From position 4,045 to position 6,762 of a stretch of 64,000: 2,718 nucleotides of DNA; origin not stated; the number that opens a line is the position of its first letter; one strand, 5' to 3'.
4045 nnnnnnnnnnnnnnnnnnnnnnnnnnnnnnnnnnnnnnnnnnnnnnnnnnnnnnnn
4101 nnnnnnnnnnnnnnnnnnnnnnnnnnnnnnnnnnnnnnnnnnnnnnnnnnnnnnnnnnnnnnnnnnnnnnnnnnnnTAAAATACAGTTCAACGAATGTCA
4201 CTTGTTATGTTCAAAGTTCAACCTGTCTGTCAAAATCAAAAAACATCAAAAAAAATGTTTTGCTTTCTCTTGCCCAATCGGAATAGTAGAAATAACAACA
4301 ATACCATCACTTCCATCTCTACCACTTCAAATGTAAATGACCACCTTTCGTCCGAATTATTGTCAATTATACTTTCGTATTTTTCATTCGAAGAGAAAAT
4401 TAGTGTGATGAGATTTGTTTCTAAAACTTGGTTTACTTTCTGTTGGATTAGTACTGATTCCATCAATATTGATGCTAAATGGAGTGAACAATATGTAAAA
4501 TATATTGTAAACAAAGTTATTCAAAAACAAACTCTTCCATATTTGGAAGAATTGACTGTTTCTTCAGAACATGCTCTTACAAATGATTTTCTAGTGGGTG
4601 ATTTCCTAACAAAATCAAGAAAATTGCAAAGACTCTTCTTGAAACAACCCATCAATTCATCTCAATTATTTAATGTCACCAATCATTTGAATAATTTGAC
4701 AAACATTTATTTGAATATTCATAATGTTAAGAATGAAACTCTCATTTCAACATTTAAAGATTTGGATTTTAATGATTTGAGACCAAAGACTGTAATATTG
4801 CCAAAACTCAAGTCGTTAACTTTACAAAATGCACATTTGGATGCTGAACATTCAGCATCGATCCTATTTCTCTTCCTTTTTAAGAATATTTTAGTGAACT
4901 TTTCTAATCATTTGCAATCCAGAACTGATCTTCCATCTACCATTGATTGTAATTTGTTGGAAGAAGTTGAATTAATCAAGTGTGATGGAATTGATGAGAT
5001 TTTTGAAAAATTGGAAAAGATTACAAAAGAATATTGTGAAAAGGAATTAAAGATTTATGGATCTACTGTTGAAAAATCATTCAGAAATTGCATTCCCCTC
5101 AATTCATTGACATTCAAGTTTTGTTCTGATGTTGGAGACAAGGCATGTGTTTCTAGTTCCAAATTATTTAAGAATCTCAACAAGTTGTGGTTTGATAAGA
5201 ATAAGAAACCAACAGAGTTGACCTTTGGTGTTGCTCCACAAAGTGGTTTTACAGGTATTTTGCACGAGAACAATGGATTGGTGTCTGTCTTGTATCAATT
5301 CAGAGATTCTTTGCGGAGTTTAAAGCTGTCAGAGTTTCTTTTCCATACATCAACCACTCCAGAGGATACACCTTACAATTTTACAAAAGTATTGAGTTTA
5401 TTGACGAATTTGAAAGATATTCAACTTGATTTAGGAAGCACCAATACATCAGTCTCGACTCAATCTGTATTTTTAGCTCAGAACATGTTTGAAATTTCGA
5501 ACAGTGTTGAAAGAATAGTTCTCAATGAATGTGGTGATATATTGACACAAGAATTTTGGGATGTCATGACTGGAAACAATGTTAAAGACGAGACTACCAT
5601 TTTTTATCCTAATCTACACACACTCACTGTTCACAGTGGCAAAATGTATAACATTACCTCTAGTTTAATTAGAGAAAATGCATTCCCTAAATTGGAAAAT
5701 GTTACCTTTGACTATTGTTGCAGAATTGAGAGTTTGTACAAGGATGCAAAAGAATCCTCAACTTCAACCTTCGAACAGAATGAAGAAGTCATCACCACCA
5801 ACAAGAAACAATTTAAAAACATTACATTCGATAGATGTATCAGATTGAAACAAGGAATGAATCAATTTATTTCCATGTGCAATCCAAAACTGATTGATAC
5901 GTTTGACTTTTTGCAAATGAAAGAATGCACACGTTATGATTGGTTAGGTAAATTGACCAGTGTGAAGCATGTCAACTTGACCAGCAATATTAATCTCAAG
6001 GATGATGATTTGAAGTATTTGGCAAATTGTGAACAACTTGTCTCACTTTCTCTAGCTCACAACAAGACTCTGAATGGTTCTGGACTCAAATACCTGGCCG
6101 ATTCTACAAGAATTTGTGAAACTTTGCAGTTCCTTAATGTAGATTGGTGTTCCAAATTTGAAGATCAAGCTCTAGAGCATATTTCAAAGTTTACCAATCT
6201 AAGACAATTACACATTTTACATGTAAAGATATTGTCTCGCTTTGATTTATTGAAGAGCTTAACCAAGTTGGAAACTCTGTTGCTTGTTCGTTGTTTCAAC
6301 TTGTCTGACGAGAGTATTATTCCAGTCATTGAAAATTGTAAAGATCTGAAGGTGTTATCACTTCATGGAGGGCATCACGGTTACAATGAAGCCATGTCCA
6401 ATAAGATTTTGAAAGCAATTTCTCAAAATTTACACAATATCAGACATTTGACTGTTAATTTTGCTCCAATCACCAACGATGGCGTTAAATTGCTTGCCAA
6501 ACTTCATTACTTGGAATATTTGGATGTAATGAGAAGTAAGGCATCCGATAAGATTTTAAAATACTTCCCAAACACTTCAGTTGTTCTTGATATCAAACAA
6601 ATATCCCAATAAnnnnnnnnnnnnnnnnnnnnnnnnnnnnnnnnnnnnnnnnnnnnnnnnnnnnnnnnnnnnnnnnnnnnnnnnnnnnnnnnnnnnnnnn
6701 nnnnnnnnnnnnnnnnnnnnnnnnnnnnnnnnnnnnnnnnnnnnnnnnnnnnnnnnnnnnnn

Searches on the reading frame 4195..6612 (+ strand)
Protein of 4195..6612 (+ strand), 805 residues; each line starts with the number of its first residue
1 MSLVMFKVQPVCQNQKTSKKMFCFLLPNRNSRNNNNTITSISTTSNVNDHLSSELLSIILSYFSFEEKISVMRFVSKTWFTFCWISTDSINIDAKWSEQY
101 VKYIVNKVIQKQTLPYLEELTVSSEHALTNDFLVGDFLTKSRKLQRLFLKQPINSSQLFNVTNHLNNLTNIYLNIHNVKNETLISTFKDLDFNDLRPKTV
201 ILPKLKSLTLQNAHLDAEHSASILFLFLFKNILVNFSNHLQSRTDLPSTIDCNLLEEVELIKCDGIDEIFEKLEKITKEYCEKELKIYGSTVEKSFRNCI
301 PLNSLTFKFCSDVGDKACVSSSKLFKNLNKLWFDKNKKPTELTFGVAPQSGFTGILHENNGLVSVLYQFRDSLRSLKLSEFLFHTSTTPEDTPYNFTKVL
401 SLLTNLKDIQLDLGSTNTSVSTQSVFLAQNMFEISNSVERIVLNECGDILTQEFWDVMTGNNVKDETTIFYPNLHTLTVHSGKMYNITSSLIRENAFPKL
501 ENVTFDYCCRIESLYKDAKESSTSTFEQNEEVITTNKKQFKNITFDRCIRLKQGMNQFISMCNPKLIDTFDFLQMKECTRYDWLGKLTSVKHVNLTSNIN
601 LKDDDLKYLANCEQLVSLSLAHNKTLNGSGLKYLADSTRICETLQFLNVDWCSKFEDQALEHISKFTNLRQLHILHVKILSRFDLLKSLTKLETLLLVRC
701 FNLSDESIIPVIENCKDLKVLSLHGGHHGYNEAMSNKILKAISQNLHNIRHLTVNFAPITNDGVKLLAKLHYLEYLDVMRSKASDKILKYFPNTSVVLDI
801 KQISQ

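Call 16: find_encoding_contigs(protein=window:4195-6612:+, flank=2000, max_places=4)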
Protein window:4195-6612:+ (805 aa): no gene with exactly this product is on record in the collection.

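Call 17: search_protein_families(library=pfam, proteins=[window:4195-6612:+], max_evalue=0.0001)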
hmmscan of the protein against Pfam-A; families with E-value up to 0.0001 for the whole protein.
window:4195-6612:+ (805 aa): 1 family
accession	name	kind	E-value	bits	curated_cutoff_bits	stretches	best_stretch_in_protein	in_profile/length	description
PF23598.1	LRR_14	-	9.5e-08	31.6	40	1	664-777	87-195/353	Leucine-rich repeat region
